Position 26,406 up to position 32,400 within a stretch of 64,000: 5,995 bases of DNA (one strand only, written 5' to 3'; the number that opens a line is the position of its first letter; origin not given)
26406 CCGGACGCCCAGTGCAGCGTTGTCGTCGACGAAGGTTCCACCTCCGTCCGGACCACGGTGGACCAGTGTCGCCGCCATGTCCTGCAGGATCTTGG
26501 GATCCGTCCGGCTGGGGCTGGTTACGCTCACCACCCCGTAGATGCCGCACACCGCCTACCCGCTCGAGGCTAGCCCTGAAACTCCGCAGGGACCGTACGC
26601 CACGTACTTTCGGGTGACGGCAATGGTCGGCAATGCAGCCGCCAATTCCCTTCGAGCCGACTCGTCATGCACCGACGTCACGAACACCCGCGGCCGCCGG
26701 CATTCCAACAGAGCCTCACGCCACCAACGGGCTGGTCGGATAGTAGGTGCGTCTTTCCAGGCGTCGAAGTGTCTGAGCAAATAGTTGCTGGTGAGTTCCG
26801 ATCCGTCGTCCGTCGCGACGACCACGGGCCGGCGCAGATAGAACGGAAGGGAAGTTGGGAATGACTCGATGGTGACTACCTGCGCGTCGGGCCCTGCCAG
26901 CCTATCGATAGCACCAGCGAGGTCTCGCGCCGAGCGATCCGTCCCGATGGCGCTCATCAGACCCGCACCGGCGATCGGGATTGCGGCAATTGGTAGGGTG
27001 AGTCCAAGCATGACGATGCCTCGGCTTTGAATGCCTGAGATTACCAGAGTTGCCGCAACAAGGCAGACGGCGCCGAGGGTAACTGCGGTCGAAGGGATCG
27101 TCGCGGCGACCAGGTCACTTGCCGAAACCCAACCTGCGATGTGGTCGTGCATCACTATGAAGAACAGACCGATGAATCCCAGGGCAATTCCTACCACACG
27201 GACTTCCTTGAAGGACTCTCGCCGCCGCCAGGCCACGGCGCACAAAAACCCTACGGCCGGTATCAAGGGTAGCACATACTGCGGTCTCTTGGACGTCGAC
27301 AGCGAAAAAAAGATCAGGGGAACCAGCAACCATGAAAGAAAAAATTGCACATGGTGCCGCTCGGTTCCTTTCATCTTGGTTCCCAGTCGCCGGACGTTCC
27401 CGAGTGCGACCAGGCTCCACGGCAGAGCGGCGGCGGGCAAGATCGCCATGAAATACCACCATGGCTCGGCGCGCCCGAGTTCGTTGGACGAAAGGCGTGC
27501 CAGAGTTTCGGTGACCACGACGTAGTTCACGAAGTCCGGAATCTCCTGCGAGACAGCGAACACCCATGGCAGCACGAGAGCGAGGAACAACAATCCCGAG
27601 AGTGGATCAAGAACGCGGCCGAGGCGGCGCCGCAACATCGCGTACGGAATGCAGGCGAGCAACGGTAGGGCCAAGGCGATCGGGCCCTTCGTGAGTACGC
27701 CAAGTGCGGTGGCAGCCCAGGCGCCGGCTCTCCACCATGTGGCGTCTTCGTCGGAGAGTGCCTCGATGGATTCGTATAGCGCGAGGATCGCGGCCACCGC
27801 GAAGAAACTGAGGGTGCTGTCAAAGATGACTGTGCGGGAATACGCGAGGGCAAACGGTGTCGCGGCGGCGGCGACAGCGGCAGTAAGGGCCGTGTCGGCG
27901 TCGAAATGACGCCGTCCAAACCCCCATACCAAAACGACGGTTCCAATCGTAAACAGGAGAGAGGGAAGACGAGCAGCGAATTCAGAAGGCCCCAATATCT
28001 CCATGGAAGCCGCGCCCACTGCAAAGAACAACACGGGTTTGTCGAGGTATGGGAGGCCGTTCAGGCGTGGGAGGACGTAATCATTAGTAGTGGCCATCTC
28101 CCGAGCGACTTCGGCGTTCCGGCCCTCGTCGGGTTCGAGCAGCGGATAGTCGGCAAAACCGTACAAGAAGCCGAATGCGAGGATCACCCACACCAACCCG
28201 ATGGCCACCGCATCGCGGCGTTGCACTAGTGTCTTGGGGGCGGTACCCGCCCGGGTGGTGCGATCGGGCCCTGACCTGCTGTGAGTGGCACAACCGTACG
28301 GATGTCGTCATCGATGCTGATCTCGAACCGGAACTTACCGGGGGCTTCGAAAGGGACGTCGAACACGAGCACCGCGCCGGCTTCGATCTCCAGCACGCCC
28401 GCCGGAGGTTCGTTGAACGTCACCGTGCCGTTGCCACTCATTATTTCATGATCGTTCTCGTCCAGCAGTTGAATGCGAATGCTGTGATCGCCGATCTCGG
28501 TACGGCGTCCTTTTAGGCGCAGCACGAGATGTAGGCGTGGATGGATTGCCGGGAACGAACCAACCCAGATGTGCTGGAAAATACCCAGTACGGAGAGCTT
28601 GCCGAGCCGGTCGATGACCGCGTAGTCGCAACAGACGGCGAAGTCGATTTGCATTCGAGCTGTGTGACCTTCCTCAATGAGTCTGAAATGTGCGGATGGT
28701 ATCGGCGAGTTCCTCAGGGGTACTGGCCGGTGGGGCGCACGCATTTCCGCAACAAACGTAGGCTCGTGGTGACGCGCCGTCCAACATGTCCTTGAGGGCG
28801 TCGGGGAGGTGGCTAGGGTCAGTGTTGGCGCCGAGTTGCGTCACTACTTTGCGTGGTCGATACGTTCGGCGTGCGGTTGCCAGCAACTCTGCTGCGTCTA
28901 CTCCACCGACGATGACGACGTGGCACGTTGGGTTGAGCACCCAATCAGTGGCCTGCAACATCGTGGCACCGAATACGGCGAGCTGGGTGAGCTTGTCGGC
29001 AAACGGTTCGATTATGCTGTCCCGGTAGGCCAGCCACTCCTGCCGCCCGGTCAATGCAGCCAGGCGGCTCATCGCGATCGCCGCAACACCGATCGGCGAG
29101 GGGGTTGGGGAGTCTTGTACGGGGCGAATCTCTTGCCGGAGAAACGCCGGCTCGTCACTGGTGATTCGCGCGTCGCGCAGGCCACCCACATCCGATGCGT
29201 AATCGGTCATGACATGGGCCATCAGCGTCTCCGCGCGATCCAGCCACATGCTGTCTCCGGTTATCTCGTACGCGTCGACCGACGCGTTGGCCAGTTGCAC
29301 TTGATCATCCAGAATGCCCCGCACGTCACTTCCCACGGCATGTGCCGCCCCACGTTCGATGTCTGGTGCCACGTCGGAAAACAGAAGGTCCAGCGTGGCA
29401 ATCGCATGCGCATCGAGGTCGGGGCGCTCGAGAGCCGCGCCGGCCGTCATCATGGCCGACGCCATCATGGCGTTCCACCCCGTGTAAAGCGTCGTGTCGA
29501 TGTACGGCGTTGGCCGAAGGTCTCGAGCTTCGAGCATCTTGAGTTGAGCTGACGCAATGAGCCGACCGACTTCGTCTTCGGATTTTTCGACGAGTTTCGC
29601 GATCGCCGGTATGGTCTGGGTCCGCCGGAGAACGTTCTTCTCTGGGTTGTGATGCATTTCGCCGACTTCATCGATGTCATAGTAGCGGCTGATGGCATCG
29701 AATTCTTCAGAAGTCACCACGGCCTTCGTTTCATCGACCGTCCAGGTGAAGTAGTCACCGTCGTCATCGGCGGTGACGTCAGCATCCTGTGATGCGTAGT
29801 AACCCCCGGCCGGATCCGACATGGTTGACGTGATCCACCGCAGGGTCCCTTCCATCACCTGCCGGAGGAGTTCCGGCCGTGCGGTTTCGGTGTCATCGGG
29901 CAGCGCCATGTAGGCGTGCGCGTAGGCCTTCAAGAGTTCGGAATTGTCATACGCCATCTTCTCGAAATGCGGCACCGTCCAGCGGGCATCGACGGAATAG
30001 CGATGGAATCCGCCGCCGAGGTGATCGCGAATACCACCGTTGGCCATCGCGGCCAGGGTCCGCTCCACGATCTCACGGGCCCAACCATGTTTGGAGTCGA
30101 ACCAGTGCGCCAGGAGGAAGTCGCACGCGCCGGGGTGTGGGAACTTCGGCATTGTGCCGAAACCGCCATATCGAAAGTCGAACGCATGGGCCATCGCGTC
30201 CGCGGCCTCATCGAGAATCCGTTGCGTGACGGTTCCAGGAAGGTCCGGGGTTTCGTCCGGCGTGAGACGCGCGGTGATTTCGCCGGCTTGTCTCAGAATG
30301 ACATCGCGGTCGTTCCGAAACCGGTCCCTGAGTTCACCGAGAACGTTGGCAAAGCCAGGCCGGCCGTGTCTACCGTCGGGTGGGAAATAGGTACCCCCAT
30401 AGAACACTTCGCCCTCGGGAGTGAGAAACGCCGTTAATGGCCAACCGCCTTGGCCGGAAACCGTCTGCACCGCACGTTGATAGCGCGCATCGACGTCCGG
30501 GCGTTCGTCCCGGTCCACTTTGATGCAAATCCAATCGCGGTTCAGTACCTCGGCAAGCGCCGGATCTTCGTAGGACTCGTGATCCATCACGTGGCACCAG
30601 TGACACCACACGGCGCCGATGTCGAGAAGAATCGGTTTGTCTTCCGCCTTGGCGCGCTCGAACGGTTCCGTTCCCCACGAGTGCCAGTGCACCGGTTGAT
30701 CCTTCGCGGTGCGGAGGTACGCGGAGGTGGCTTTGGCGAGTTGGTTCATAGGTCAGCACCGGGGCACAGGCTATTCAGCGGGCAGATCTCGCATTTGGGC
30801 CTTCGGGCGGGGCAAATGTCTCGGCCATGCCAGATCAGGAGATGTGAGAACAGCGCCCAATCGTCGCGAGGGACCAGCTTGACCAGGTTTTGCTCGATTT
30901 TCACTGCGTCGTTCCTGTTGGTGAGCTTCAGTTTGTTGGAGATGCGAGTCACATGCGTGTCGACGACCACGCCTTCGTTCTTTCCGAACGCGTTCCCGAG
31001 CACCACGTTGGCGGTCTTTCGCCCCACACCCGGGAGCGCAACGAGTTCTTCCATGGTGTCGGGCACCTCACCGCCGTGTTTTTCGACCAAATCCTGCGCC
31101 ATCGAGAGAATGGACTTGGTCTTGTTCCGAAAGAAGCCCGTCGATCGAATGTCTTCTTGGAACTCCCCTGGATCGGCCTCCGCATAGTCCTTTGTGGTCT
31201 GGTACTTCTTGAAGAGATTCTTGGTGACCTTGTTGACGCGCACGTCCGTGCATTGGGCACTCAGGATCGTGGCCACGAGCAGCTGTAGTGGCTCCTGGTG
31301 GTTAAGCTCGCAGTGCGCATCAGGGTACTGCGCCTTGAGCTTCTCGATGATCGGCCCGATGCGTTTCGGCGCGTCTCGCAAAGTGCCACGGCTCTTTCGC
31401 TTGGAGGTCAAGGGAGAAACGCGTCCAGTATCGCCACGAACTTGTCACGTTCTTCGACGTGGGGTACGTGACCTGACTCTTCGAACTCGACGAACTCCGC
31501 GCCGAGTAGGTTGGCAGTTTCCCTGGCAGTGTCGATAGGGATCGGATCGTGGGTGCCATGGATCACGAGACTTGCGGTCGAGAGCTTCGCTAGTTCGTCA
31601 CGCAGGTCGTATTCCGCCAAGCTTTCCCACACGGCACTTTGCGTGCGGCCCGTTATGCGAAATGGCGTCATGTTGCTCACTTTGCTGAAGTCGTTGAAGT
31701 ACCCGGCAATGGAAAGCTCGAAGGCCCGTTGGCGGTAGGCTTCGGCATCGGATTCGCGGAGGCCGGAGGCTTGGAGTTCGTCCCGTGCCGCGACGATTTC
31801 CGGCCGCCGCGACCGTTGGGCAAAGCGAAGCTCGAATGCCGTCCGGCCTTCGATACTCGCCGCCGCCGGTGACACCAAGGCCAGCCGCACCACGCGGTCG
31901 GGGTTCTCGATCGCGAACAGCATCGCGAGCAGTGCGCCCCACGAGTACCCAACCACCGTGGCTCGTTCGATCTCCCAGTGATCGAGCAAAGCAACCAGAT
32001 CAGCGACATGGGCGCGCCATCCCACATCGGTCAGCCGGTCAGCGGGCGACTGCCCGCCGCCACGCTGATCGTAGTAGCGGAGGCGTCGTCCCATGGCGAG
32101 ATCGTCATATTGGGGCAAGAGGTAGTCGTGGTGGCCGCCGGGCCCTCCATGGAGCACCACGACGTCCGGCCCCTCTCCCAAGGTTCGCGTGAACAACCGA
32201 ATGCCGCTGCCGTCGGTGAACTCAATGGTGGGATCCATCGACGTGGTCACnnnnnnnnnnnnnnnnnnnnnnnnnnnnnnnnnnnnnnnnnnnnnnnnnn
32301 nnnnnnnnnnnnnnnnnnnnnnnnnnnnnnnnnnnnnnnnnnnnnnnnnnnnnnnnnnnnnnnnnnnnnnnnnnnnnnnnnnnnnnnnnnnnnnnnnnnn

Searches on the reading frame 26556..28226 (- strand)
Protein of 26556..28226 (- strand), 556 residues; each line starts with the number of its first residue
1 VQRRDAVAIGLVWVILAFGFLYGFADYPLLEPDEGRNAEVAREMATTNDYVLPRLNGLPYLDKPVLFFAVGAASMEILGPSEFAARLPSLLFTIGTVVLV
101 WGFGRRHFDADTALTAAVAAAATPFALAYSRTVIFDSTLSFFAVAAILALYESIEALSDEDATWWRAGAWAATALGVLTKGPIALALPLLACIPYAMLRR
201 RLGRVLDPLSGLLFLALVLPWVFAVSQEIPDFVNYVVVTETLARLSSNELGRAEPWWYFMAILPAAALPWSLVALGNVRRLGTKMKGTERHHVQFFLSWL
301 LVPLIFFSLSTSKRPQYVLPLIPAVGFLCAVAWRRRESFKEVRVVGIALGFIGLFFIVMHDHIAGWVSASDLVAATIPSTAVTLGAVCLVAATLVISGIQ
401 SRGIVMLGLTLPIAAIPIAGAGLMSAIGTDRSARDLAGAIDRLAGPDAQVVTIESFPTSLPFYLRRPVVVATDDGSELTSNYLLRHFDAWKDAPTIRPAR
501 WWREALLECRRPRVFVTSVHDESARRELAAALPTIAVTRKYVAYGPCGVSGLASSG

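Call 46: search_protein_families(library=pfam, proteins=[window:26556-28226:-], max_evalue=0.001)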
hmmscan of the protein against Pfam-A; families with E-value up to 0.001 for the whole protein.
window:26556-28226:- (556 aa): 3 families
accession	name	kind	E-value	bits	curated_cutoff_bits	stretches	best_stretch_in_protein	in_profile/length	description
PF13231.12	PMT_2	-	7.1e-20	72.3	26.1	1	62-222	1-158/160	Dolichyl-phosphate-mannose-protein mannosyltransferase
PF02366.24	PMT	-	3.3e-11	43.6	22.7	1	79-235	78-244/245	Dolichyl-phosphate-mannose-protein mannosyltransferase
PF03901.23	Glyco_transf_22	-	0.00011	22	23.8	1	116-368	113-366/414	Alg9-like mannosyltransferase family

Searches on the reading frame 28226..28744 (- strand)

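Call 46: search_protein_families(library=pfam, proteins=[window:28226-28744:-], max_evalue=0.001)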
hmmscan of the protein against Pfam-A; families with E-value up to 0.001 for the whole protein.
window:28226-28744:- (172 aa): 1 family
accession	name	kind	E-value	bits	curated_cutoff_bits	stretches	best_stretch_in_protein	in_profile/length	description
PF22091.2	DUF6941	-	3.9e-28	98.8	27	1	35-155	2-123/125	Family of unknown function (DUF6941)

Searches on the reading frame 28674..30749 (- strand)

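Call 46: search_protein_families(library=pfam, proteins=[window:28674-30749:-], max_evalue=0.001)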
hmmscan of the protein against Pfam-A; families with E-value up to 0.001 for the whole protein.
window:28674-30749:- (691 aa): 3 families
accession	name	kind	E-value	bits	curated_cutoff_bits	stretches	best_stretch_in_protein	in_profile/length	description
PF03190.21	Thioredox_DsbH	-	2.3e-67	226.4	27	1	2-162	2-162/163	Protein of unknown function, DUF255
PF13899.12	Thioredoxin_7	-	4.2e-10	40.1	27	1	22-111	2-83/83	Thioredoxin-like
PF07221.17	GlcNAc_2-epim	-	0.00063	19.5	23.4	0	428-520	88-179/347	N-acylglucosamine 2-epimerase (GlcNAc 2-epimerase)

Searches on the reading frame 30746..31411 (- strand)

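Call 46: search_protein_families(library=pfam, proteins=[window:30746-31411:-], max_evalue=0.001)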
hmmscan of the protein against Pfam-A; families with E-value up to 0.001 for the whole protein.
window:30746-31411:- (221 aa): 3 families
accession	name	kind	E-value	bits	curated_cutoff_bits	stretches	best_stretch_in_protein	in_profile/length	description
PF00730.31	HhH-GPD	-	9.8e-26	90.7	26.2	1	46-181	1-107/108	HhH-GPD superfamily base excision DNA repair protein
PF00633.29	HHH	-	2.4e-10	40.1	24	1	112-138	2-28/30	Helix-hairpin-helix motif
PF10576.14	EndIII_4Fe-2S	-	0.00015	22.4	20.5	1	202-216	3-17/17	Iron-sulfur binding domain of endonuclease III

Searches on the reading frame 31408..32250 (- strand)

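Call 46: search_protein_families(library=pfam, proteins=[window:31408-32250:-], max_evalue=0.001)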
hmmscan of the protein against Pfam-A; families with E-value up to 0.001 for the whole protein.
window:31408-32250:- (280 aa): 5 families
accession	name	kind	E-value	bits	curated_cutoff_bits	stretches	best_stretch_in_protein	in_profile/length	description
PF00561.26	Abhydrolase_1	-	2.9e-22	80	25.8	1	30-267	3-244/245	alpha/beta hydrolase fold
PF12697.13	Abhydrolase_6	-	1.8e-17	65.1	26.3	1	30-273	1-216/217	Alpha/beta hydrolase family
PF12146.15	Hydrolase_4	-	3.8e-13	49.7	27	1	30-132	7-113/239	Serine aminopeptidase, S33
PF06821.19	Ser_hydrolase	-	2.5e-07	31.2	22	0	95-150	55-113/172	Serine hydrolase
PF03096.20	Ndr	-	7.1e-05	22.1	23.3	1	84-130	88-134/283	Ndr family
